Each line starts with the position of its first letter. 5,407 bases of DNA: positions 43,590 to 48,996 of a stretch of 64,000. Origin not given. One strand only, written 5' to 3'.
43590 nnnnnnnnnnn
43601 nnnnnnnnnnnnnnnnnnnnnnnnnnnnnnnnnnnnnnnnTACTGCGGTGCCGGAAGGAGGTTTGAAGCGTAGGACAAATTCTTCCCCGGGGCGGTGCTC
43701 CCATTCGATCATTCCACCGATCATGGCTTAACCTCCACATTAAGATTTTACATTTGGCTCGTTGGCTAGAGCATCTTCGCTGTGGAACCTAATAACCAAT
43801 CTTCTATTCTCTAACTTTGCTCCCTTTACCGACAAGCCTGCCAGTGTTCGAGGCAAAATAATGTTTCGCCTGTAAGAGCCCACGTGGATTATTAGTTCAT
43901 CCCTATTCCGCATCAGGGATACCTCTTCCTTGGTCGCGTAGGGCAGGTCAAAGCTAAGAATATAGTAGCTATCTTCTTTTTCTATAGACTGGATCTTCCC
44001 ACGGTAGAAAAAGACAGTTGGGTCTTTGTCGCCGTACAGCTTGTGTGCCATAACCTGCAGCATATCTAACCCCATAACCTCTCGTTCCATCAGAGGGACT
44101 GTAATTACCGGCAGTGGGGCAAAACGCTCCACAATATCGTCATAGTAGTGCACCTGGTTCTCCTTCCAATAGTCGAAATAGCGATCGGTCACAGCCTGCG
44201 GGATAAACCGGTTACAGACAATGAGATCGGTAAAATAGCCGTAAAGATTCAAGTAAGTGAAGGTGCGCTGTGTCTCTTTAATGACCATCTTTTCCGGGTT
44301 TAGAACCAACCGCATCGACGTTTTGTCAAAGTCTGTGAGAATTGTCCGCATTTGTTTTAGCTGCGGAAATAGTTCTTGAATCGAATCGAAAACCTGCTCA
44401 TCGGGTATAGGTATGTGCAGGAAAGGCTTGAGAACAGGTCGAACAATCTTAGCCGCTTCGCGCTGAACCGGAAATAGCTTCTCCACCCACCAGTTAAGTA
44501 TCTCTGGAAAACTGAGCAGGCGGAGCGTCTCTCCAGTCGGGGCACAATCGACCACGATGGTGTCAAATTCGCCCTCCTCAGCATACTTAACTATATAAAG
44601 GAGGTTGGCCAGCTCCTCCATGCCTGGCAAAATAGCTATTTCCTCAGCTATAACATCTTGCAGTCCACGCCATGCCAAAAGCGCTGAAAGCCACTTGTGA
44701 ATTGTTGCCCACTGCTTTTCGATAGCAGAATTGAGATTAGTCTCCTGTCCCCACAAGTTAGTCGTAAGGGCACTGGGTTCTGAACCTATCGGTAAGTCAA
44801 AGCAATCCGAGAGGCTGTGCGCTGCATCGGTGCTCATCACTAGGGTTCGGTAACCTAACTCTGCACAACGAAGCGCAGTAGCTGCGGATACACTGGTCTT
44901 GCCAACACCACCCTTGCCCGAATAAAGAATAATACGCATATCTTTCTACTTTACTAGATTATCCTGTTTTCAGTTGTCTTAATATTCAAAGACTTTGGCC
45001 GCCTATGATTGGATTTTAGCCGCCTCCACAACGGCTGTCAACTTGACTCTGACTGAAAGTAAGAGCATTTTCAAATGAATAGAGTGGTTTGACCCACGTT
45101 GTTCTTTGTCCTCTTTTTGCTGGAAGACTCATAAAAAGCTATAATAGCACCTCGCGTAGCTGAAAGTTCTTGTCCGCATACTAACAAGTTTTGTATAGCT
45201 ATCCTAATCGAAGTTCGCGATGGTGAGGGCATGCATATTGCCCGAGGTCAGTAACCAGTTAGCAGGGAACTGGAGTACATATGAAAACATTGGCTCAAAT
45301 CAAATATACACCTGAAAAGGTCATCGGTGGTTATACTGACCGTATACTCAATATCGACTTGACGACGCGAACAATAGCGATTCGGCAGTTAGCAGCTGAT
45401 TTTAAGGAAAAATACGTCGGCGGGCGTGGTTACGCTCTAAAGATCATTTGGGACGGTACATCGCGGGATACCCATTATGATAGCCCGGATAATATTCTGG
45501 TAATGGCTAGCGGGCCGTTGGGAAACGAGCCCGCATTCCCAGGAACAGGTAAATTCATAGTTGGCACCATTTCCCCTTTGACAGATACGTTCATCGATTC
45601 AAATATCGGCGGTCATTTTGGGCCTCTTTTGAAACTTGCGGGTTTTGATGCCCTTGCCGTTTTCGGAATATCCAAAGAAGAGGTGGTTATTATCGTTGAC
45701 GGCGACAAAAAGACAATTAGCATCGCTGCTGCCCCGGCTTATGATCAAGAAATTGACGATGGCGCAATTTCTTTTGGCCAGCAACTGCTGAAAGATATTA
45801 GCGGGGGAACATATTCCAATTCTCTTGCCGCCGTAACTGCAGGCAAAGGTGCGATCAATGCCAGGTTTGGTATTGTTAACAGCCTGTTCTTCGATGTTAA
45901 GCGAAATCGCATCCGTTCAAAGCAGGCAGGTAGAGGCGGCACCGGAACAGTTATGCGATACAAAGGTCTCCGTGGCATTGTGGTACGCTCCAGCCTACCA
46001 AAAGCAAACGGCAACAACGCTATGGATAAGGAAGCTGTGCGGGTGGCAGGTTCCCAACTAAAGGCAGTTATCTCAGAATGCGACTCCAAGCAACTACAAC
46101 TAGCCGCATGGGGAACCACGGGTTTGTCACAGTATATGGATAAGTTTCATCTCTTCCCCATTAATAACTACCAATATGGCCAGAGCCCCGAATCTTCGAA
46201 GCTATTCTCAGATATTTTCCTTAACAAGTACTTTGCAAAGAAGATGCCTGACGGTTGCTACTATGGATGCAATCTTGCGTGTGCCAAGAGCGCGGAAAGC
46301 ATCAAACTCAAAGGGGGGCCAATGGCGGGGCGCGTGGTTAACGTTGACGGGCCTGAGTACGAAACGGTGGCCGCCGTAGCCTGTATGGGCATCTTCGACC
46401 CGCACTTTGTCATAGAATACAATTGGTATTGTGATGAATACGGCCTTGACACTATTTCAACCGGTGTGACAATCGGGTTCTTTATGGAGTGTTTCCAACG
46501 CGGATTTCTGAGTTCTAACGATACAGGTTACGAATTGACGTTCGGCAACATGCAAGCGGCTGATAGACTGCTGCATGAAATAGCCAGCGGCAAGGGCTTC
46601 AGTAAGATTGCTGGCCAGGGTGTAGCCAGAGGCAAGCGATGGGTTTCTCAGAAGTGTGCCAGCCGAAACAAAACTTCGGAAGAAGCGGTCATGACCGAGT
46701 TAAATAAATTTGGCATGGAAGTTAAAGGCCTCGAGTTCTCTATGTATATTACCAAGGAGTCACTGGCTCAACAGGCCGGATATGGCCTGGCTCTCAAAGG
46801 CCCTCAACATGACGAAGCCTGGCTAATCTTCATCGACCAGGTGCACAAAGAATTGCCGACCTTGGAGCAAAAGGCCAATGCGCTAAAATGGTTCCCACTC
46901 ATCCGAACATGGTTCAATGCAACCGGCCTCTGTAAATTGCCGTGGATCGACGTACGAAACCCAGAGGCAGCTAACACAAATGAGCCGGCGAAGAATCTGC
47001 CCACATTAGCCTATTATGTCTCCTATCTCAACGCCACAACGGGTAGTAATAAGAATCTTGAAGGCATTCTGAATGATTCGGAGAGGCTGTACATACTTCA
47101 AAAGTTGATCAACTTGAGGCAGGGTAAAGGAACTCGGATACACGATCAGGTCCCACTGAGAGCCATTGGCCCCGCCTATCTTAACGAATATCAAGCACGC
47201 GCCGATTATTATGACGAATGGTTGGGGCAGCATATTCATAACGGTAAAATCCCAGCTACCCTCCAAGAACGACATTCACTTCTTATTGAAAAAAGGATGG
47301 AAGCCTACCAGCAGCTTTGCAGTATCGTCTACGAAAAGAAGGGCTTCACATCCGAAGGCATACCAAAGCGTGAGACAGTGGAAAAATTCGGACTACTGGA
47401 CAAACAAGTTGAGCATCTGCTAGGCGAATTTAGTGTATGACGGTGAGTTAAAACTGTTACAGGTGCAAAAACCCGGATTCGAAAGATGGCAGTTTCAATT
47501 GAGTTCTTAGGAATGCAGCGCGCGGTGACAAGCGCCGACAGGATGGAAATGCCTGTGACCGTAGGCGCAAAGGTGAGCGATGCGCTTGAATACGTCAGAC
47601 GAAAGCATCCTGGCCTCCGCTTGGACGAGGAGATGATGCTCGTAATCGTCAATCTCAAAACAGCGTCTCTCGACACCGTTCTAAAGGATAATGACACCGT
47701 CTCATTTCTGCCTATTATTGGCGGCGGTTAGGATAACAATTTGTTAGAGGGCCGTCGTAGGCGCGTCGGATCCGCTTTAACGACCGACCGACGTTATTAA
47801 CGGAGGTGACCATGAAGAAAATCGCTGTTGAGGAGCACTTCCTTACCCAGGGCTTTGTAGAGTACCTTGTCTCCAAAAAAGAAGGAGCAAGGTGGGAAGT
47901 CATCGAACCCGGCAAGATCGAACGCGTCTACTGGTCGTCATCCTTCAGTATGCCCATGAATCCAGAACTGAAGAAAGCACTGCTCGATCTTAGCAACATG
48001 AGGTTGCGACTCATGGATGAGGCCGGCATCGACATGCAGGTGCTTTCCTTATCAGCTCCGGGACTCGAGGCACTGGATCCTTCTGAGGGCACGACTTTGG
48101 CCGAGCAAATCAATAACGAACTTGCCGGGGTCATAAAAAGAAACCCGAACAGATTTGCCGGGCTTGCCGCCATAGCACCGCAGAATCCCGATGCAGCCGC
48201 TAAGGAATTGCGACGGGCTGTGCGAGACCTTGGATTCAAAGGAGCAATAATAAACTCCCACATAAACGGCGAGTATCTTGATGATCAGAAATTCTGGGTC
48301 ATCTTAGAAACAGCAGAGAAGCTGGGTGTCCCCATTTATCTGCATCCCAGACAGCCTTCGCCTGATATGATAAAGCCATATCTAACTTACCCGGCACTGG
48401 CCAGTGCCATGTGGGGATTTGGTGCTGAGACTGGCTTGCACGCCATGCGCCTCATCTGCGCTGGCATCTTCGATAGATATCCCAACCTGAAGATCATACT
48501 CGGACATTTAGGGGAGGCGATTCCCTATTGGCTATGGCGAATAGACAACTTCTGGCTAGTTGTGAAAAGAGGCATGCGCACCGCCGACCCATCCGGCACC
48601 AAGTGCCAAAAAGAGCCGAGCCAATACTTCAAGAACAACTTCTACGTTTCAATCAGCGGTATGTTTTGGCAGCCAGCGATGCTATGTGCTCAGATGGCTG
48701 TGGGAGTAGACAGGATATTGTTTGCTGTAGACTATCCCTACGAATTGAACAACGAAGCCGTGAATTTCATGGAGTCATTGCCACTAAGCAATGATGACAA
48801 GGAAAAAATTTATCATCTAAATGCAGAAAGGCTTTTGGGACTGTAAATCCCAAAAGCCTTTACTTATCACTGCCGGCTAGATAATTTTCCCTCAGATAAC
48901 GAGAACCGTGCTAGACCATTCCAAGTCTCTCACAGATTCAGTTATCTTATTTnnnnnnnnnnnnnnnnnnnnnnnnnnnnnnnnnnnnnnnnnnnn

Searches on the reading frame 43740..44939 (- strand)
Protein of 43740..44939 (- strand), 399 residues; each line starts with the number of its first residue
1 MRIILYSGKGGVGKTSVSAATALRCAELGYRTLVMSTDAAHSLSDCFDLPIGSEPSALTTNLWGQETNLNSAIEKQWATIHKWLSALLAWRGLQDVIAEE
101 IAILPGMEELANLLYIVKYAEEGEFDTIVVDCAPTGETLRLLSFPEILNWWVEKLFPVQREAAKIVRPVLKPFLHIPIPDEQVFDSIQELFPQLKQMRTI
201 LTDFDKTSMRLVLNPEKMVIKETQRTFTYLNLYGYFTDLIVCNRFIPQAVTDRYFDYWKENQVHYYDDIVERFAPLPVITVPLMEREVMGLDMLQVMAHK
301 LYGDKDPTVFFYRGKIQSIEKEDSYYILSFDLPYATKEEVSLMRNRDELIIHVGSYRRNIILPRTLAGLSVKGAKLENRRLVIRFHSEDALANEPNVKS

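Call 81: search_protein_families(library=pfam, proteins=[window:43740-44939:-], max_evalue=0.00001)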
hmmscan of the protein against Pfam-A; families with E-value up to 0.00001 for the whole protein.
window:43740-44939:- (399 aa): 4 families
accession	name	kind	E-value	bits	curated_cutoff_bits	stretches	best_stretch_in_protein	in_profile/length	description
PF02374.21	ArsA_ATPase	-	1.3e-94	317.3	24.3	1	1-302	1-304/305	Anion-transporting ATPase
PF17886.7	ArsA_HSP20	-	1.1e-20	73.4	22.5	1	324-385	2-63/63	HSP20-like domain found in ArsA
PF13614.12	AAA_31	-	9.2e-09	35.9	27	1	3-139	4-132/177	AAA domain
PF01656.29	CbiA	-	1.2e-06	28.9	25.4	1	3-222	1-82/125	CobQ/CobB/MinD/ParA nucleotide binding domain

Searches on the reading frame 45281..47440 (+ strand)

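Call 81: search_protein_families(library=pfam, proteins=[window:45281-47440:+], max_evalue=0.00001)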
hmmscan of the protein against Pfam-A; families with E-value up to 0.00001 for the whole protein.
window:45281-47440:+ (719 aa): 2 families
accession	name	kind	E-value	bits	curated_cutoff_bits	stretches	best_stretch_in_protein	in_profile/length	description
PF01314.23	AFOR_C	-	2.3e-78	264.5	27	1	262-705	8-385/385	Aldehyde ferredoxin oxidoreductase, domains 2 & 3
PF02730.20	AFOR_N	-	2.8e-42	145.2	29.8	1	21-237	2-198/199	Aldehyde ferredoxin oxidoreductase, N-terminal domain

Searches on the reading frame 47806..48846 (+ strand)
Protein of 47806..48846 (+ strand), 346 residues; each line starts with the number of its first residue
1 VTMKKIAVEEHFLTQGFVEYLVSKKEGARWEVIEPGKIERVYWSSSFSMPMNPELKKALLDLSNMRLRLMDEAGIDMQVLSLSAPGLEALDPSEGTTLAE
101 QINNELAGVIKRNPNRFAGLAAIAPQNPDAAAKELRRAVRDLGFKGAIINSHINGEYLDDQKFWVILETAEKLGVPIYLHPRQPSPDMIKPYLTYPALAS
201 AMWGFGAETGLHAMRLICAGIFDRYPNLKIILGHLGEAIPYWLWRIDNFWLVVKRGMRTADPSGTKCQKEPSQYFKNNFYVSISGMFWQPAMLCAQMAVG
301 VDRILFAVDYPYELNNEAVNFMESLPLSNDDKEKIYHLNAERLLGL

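Call 81: search_protein_families(library=pfam, proteins=[window:47806-48846:+], max_evalue=0.00001)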
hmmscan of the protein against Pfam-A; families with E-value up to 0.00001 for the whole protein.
window:47806-48846:+ (346 aa): 1 family
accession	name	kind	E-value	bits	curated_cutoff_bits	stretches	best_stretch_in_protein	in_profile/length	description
PF04909.20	Amidohydro_2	-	4.7e-43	148.4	26.4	1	67-346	25-289/289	Amidohydrolase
